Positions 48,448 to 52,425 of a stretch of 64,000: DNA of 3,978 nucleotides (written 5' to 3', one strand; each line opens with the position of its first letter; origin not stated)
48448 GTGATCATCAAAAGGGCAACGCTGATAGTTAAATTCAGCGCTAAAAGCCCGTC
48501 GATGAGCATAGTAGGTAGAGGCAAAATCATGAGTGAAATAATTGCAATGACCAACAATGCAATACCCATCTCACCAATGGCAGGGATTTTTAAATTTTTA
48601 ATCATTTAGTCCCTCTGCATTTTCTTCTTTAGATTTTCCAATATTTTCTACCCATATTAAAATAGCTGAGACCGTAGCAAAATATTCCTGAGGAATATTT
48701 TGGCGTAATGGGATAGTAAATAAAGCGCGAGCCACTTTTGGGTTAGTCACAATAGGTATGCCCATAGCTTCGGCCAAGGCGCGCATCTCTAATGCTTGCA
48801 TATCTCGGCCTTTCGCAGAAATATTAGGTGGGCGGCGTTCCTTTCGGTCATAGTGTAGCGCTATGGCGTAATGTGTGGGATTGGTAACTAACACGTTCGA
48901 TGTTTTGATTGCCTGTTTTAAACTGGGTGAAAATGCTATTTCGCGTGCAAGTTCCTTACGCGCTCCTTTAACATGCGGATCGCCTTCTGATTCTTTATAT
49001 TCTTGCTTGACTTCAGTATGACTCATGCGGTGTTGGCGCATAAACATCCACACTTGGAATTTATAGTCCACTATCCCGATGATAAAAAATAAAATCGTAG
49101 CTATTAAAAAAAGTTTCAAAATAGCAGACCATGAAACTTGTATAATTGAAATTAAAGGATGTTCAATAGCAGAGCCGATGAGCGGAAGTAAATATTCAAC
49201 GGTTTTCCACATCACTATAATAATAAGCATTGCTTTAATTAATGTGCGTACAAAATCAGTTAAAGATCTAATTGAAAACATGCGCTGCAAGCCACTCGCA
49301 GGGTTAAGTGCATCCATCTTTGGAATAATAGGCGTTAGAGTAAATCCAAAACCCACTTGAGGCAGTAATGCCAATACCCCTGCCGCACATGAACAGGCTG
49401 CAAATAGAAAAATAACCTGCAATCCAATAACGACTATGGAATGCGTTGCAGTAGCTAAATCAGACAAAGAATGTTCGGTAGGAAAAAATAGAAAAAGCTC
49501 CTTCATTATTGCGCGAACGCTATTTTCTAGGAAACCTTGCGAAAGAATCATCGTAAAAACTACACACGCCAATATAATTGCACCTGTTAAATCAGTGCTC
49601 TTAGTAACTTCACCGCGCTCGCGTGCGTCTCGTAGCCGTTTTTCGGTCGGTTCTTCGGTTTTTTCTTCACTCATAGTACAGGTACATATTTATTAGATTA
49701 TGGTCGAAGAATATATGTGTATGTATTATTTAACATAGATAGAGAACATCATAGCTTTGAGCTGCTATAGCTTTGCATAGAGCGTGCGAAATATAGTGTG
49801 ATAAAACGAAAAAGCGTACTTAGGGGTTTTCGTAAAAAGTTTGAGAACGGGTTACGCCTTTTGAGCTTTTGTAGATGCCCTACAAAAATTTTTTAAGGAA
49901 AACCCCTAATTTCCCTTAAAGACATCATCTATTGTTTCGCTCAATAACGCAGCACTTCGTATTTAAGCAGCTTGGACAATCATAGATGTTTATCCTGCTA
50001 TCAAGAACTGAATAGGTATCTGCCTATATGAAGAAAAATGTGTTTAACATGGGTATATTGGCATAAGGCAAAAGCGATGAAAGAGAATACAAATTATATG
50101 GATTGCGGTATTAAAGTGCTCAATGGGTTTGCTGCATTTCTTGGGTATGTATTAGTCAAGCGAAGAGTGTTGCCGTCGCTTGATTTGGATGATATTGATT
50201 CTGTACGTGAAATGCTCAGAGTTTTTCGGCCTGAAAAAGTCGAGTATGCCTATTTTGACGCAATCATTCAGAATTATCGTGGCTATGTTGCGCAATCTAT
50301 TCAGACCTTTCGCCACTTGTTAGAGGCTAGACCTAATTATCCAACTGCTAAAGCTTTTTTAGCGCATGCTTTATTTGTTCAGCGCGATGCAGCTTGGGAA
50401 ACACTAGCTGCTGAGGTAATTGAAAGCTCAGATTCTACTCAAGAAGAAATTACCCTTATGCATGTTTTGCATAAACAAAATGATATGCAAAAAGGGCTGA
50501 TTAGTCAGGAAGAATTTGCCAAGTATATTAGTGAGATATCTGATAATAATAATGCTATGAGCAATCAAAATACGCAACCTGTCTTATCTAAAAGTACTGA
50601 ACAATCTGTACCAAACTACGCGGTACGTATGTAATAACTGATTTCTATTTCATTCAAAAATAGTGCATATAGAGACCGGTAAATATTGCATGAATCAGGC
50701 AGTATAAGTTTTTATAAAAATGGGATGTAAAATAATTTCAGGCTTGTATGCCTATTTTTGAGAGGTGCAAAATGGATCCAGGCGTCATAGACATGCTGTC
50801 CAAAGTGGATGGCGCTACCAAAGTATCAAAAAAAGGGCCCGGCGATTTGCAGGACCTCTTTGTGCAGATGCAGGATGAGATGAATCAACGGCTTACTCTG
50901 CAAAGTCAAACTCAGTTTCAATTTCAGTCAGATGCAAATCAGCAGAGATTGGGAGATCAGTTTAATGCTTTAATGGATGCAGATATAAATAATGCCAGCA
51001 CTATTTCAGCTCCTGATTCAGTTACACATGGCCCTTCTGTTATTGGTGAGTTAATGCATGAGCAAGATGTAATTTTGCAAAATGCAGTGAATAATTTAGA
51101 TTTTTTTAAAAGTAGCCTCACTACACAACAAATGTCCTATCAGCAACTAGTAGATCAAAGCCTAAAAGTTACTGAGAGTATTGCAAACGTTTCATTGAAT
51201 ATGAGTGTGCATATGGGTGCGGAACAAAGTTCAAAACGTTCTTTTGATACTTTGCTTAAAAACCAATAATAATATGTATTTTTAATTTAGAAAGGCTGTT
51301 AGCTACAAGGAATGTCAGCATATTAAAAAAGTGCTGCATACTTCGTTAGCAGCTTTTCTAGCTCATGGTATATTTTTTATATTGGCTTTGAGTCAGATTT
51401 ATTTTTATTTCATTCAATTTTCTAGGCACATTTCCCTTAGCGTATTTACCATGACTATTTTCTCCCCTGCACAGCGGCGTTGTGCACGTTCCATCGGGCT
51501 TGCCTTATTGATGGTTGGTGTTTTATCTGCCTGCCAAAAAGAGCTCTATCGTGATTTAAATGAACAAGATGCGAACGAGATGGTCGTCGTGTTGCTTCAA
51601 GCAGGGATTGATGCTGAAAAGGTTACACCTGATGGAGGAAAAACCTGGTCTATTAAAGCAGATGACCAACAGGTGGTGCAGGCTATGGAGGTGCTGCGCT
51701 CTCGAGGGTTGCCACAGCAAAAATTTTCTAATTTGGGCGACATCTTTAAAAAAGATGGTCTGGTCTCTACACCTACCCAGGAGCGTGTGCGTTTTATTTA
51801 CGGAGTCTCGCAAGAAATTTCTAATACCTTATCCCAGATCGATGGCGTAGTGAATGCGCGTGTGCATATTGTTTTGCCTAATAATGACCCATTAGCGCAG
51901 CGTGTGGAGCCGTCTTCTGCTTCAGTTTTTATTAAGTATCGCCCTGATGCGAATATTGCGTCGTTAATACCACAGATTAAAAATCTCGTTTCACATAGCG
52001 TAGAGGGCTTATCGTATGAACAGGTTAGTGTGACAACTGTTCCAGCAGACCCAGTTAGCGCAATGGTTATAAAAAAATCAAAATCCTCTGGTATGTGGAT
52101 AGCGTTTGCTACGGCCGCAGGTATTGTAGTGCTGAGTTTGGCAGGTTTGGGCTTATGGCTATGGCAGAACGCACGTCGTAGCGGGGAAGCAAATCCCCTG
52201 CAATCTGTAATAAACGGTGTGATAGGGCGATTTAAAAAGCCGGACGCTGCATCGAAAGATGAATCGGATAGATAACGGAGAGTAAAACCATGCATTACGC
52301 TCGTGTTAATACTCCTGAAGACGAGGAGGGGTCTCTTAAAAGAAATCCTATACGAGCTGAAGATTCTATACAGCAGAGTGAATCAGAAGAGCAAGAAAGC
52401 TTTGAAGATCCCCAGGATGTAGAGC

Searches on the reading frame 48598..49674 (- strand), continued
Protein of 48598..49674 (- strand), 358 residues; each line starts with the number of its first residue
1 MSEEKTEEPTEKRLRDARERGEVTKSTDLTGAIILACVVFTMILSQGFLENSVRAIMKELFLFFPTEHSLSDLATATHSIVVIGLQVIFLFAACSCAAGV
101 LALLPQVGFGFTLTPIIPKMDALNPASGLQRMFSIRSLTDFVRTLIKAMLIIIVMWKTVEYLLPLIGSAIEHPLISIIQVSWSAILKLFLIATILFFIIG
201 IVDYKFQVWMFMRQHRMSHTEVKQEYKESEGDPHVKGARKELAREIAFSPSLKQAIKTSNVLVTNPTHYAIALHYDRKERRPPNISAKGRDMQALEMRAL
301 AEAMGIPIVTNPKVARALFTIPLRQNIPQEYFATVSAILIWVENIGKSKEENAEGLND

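Call 42: find_homologous_proteins(query=P0323, max_evalue=1e-10)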
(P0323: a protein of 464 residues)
Query P0323 (464 aa): 20 proteins with E <= 1e-10 among 8000 candidates.
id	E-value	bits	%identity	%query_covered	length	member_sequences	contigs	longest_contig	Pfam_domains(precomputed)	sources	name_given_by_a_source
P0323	0.0e+0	1038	100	100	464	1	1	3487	PF12833.14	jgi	-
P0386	4.6e-92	328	39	100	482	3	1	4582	PF12833.14,PF00165.30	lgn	-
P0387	2.9e-91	325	40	100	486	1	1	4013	PF12833.14,PF00165.30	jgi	jgi:AraC-like DNA-binding protein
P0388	9.7e-91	323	40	97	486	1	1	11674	PF12833.14,PF00165.30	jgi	jgi:AraC-like DNA-binding protein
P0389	1.7e-89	319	39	100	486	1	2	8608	PF12833.14,PF00165.30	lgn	-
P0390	9.3e-89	317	39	97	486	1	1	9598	PF12833.14,PF00165.30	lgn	-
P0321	2.0e-81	292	37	97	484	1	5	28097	PF12833.14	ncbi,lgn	-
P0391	7.2e-81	291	37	96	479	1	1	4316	PF12833.14,PF00165.30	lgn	-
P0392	1.8e-80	289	36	98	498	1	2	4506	PF12833.14,PF00165.30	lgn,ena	-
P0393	4.7e-80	288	36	100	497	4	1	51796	PF12833.14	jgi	jgi:AraC-like DNA-binding protein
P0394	1.4e-73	267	37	83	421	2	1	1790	PF12833.14,PF00165.30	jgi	jgi:AraC-like DNA-binding protein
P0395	3.6e-72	262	36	96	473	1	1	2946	PF12833.14,PF00165.30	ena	-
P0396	2.1e-26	111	33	45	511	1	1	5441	PF12833.14,PF13424.13,PF00165.30,PF07719.24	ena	-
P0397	5.2e-24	103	38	35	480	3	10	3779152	PF12833.14,PF00165.30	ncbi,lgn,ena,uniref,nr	ncbi:helix-turn-helix transcriptional regulator [Burkholderia pyrrocinia]|uniref:helix-turn-helix tr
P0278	1.5e-23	102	26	88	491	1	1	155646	PF12833.14,PF13424.13,PF00165.30,PF07719.24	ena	-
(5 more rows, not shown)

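Call 43: find_encoding_contigs(protein=P0321, flank=10000, max_places=5)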
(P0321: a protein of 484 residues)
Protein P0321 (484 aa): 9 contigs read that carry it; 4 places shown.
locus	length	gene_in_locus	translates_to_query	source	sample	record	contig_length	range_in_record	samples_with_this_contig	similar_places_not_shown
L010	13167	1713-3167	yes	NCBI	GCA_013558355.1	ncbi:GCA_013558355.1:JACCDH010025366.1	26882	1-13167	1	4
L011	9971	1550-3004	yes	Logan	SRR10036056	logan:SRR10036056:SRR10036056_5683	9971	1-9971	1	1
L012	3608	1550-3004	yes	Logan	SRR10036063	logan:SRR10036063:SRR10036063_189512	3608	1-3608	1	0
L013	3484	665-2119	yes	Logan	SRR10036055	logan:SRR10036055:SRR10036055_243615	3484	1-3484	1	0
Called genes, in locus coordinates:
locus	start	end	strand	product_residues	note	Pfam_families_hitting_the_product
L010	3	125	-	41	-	?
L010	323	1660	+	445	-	-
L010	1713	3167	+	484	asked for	PF12833:HTH_18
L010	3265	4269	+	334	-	PF01052:FliMN_C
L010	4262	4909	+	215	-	PF00813:FliP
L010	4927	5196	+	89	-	PF01313:Bac_export_3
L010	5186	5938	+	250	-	-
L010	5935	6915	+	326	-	-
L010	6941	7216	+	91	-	-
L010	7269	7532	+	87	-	-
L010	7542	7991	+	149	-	-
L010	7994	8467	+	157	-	-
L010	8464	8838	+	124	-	-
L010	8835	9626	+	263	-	PF01514:YscJ_FliF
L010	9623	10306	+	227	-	PF09502:HrpB4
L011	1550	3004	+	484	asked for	PF12833:HTH_18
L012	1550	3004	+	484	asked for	PF12833:HTH_18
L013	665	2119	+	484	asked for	PF12833:HTH_18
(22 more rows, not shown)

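Call 44: list_cluster_members(proteins=[P0322, P0335, P0349, P0368, P0324, P0318, P0337, P0316, P0365, P0344])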
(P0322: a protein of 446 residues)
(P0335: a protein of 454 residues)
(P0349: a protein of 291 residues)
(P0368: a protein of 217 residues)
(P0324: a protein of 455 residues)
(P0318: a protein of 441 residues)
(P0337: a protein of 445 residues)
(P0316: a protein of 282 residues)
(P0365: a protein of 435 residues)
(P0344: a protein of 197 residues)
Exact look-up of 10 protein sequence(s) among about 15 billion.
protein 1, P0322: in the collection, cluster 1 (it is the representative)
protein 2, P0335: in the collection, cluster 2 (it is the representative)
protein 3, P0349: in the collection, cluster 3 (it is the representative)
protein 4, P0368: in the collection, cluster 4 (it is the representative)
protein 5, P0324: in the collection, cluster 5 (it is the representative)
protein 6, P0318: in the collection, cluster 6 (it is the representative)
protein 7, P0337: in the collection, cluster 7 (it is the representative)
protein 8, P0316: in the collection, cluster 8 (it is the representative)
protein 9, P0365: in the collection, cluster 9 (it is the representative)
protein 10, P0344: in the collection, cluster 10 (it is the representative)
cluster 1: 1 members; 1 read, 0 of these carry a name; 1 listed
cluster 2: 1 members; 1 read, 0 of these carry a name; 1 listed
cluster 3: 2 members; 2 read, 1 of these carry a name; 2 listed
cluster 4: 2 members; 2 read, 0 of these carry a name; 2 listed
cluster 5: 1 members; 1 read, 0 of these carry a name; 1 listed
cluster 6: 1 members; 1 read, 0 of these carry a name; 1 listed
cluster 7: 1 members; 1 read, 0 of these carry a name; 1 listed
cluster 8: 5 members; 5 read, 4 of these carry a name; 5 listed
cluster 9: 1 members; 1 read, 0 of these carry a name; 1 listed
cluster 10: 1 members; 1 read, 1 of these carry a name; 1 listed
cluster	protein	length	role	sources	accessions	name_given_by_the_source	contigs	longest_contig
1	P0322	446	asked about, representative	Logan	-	-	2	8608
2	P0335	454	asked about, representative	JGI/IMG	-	-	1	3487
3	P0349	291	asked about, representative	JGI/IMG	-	hypothetical protein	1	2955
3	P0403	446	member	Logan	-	-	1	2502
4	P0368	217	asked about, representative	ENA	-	-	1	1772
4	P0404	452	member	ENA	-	-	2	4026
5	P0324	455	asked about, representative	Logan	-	-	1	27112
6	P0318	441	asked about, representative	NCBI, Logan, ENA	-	-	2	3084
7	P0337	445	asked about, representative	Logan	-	-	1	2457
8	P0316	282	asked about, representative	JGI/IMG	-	AraC-like DNA-binding protein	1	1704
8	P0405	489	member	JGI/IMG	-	AraC-like DNA-binding protein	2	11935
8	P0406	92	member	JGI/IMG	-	transcriptional regulator GlxA family with amidase domain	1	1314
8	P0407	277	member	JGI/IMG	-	hypothetical protein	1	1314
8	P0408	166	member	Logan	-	-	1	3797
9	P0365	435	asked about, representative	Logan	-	-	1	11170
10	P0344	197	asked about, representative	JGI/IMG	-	hypothetical protein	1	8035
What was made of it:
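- Tried and rejected: P0321 is an unrelated organism with a different T3SS layout (calls 42-44).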

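Call 50: find_related_loci(query=A4, collection=genome_contigs, flank=4000)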
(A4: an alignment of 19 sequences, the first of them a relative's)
Query A4 (464 aa) in genome_contigs; peptide patterns used: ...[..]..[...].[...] (x = any residue, [..] = any of these).
189 stretches matched a pattern; 142 encode a relative of the query (tblastn E <= 1e-3); the best 80 are kept; 80 distinct loci.
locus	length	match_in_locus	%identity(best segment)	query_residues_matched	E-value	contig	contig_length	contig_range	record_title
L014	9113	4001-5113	28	102-458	1e-42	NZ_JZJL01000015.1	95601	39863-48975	Chromobacterium vaccinii strain MWU205 contig00015, whole genome shotgun sequence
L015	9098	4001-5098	31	102-458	3e-41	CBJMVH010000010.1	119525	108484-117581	MAG TPA_asm: uncultured Ralstonia sp. isolate SRR27822706_concoct_36 genome assembly, contig: ERZ27338881.17, whole geno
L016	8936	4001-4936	29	156-458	5e-41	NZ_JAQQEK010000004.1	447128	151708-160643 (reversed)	Paraburkholderia sediminicola strain RL18-017-BIF-B 4, whole genome shotgun sequence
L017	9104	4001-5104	29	106-458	8e-41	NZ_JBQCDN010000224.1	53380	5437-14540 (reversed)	MAG: Trinickia sp. isolate bin1029 k127_3947237, whole genome shotgun sequence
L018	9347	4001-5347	27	18-458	1e-40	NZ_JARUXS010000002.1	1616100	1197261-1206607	Caballeronia sp. LZ035 Scaffold_2_1, whole genome shotgun sequence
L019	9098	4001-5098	31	102-458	1e-40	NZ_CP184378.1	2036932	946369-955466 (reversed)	Ralstonia sp. R-29 chromosome 2, complete sequence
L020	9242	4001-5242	27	53-458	9e-41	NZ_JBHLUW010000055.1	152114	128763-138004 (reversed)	Paraburkholderia rhizosphaerae strain NCAIM B.02541 platanus_K_25_97_56, whole genome shotgun sequence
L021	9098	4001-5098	31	102-458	1e-40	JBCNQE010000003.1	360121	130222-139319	MAG: Ralstonia sp. isolate SMAGNO171 Contig3, whole genome shotgun sequence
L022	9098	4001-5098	31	102-458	1e-40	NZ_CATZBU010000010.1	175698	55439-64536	Ralstonia psammae strain LMG 19083 isolate LMG 19083 10, whole genome shotgun sequence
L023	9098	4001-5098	31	102-458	1e-40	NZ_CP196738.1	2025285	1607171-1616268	Ralstonia sp. 25C plasmid p25C, complete sequence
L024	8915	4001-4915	31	156-458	2e-40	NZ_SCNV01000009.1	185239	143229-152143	Burkholderia sp. 4M9327F10 NODE_9_length_185239_cov_13.189098, whole genome shotgun sequence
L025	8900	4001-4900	28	156-458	4e-40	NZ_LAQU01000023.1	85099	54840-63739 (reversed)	Robbsia andropogonis strain ICMP2807 contig00023, whole genome shotgun sequence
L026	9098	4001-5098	31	102-458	9e-40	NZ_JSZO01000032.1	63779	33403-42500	Ralstonia sp. A12 Contig32, whole genome shotgun sequence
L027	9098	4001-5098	31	102-458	2e-39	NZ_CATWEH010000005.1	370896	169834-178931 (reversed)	Ralstonia edaphi strain LMG 6871 isolate LMG 6871 5, whole genome shotgun sequence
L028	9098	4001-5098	31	102-458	3e-39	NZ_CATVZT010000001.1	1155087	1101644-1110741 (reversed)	Ralstonia holmesii strain LMG 32967 isolate LMG 32967 1, whole genome shotgun sequence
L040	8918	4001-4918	31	162-458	1e-37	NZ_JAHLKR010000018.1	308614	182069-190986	Mycetohabitans sp. B8 B8_contig000018, whole genome shotgun sequence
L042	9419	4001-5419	27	2-458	1e-37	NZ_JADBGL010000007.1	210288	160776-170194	Mycetohabitans sp. B46 B46_contig7, whole genome shotgun sequence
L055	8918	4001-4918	31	162-458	8e-37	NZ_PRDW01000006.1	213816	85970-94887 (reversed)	Mycetohabitans endofungorum strain HKI456 Ga0139053_106, whole genome shotgun sequence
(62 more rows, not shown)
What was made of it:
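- Closest known: hrpII boxes upstream of btl. Same: Mycetohabitans genomes carry HrpB homologues (L040, L042, L055; call 50).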

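Call 51: list_cluster_members(proteins=[P0294, P0289, P0248, P0259, P0271, P0251, P0253, P0261, P0300, P0264])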
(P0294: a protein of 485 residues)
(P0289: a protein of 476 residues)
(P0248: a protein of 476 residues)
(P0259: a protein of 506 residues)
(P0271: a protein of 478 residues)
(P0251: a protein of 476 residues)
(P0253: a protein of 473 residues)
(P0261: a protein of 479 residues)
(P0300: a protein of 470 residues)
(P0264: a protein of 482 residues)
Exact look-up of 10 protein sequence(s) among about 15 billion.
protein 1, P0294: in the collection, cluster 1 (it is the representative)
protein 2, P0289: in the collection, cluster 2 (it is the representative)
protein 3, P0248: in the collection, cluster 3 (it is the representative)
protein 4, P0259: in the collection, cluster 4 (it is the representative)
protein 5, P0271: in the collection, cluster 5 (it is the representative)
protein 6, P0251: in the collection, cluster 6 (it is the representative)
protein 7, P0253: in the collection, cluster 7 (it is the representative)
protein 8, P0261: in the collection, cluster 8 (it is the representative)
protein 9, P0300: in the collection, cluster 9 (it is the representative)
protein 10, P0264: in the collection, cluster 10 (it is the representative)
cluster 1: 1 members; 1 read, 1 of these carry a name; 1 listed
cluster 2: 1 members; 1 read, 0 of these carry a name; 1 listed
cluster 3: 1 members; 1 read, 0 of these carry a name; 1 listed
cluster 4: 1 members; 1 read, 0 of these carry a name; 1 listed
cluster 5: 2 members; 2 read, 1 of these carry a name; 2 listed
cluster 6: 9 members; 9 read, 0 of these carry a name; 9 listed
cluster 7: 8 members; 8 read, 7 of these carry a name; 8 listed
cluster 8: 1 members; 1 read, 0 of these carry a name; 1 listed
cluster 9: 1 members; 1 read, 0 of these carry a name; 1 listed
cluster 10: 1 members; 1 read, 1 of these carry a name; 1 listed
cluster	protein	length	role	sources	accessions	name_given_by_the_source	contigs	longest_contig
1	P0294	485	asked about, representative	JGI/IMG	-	AraC-like DNA-binding protein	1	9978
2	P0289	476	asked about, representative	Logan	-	-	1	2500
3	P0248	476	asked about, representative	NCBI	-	-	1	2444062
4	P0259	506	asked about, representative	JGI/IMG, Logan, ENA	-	-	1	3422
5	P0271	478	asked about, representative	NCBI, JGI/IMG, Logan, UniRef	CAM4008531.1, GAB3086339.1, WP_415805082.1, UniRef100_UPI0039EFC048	helix-turn-helix domain-containing protein [Bordetella muralis] | AraC-like DNA-binding protein | helix-turn-helix domain-containing protein n=1 Tax=Bordetella muralis TaxID=1649130 ...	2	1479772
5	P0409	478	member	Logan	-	-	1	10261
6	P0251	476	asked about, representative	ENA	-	-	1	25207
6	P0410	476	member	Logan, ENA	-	-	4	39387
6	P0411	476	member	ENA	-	-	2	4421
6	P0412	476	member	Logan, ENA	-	-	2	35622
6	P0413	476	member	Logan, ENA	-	-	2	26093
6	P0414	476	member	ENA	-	-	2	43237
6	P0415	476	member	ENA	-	-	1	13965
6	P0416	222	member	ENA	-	-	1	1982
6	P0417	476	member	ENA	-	-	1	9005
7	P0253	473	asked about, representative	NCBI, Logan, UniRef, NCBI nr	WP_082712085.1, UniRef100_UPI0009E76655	helix-turn-helix domain-containing protein [Burkholderia singularis] | helix-turn-helix domain-containing protein n=1 Tax=Burkholderia singularis TaxID=1503053 ...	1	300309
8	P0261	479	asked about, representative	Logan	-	-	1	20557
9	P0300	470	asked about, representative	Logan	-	-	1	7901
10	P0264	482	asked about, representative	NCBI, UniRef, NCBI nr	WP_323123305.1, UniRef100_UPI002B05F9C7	helix-turn-helix transcriptional regulator [Burkholderia alba] | helix-turn-helix transcriptional regulator n=1 Tax=Burkholderia alba TaxID=2683677 ...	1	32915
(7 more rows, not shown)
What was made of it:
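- Tried and rejected: The regulator was finally found by matching contig length 2,444,062 in list_cluster_members (call 51).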

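Call 52: find_encoding_contigs(protein=P0248, flank=10000, max_places=3)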
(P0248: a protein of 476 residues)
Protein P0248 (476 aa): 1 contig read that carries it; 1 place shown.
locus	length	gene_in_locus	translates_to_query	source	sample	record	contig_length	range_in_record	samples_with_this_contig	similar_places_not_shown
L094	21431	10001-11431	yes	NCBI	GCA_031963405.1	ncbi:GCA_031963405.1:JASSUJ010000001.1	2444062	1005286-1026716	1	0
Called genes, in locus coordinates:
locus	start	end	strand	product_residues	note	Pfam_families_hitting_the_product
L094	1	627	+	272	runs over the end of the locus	-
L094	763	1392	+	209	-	PF06041:DUF924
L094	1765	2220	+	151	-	-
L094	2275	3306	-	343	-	-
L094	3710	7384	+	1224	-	-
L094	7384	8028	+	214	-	PF13302:Acetyltransf_3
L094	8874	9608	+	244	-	PF00486:Trans_reg_C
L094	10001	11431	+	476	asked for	PF07719:TPR_2 (faint), PF00165:HTH_AraC (faint), PF12833:HTH_18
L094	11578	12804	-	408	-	PF00764:Arginosuc_synth, PF20979:Arginosuc_syn_C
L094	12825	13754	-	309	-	PF02729:OTCace_N, PF00185:OTCace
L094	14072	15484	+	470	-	PF00206:Lyase_1, PF14698:ASL_C2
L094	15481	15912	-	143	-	-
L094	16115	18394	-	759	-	PF00270:DEAD (faint), PF13307:Helicase_C_2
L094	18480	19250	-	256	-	-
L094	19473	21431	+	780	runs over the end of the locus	PF09371:Tex_N, PF22706:Tex_central_region, PF14639:YqgF (weak), PF16921:Tex_YqgF, PF14635:HHH_7 (weak), PF12836:HHH_3, PF17674:HHH_9, PF00575:S1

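Call 72: find_encoding_contigs(protein=P0236, flank=5000, max_places=5)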
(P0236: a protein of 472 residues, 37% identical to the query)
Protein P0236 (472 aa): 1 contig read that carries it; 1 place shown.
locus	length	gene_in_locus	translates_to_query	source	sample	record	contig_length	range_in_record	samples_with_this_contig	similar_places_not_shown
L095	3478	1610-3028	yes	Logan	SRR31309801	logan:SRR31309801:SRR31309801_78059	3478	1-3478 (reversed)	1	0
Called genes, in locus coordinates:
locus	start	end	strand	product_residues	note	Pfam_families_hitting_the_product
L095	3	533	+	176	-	?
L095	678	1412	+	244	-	PF00486:Trans_reg_C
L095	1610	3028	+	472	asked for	PF07719:TPR_2 (faint), PF00165:HTH_AraC (faint), PF12833:HTH_18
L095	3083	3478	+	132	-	?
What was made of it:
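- The same tandem occurs in a second sample (call 72).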

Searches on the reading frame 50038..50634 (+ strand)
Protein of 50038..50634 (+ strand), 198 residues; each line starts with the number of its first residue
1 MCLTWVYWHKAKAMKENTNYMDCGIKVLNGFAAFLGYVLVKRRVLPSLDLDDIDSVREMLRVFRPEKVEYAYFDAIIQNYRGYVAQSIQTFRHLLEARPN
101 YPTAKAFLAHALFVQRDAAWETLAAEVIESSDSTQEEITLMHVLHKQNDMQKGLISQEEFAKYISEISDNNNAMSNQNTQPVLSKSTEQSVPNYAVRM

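Call 6: search_protein_families(library=ncbifam, proteins=[window:50038-50634:+], max_evalue=0.001)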
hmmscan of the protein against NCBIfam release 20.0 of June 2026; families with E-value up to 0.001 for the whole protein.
window:50038-50634:+ (198 aa): 1 family
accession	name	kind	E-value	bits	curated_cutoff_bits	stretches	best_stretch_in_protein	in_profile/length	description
TIGR02561.1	HrpB1_HrpK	equivalog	8.9e-22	77.8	123.85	1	19-153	1-134/183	HrpB1 family type III secretion system apparatus protein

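Call 10: find_encoding_contigs(protein=window:50038-50634:+, flank=10000, max_places=10)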
Protein window:50038-50634:+ (198 aa): 2 contigs read that carry it; 1 place shown.
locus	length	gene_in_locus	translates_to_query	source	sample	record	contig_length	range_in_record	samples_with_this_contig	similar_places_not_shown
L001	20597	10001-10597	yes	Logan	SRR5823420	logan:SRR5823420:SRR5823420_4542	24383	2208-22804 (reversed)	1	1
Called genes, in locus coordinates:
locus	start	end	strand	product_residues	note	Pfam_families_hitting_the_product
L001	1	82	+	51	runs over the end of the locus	-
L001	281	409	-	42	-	-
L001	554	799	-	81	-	PF27358:HrpD6 (weak)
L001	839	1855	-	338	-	-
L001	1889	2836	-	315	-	-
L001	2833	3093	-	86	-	PF01313:Bac_export_3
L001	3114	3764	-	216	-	PF00813:FliP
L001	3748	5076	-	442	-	PF01052:FliMN_C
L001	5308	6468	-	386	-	PF09483:HpaP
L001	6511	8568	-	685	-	PF00771:FHIPEP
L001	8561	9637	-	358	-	PF01312:Bac_export_2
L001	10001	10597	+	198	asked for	PF09613:HrpB1_HrpK, PF24575:TPR_Slam (weak)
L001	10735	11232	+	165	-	PF09487:HrpB2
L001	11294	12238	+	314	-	PF01514:YscJ_FliF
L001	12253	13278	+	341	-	PF09502:HrpB4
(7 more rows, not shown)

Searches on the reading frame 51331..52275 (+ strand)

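Call 7: search_protein_families(library=ncbifam, proteins=[window:51331-52275:+], max_evalue=0.001)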
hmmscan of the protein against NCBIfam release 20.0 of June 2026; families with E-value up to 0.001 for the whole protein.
window:51331-52275:+ (314 aa): 4 families
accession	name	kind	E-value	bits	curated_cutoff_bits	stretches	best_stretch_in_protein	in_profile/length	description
TIGR02544.1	III_secr_YscJ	equivalog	1.9e-72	243.1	161.95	1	54-242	3-191/193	type III secretion system inner membrane ring lipoprotein SctJ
NF011875.1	PRK15348.1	equivalog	4e-40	138.1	260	1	60-240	11-188/249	EscJ/YscJ/HrcJ family type III secretion inner membrane ring protein SsaJ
NF011852.0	PRK15324.1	equivalog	2.5e-24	86.1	261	1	57-281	7-233/252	EscJ/YscJ/HrcJ family type III secretion inner membrane ring protein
TIGR00206.1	fliF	equivalog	3.8e-17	62.4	129.75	1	70-234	52-212/555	flagellar basal-body MS-ring/collar protein FliF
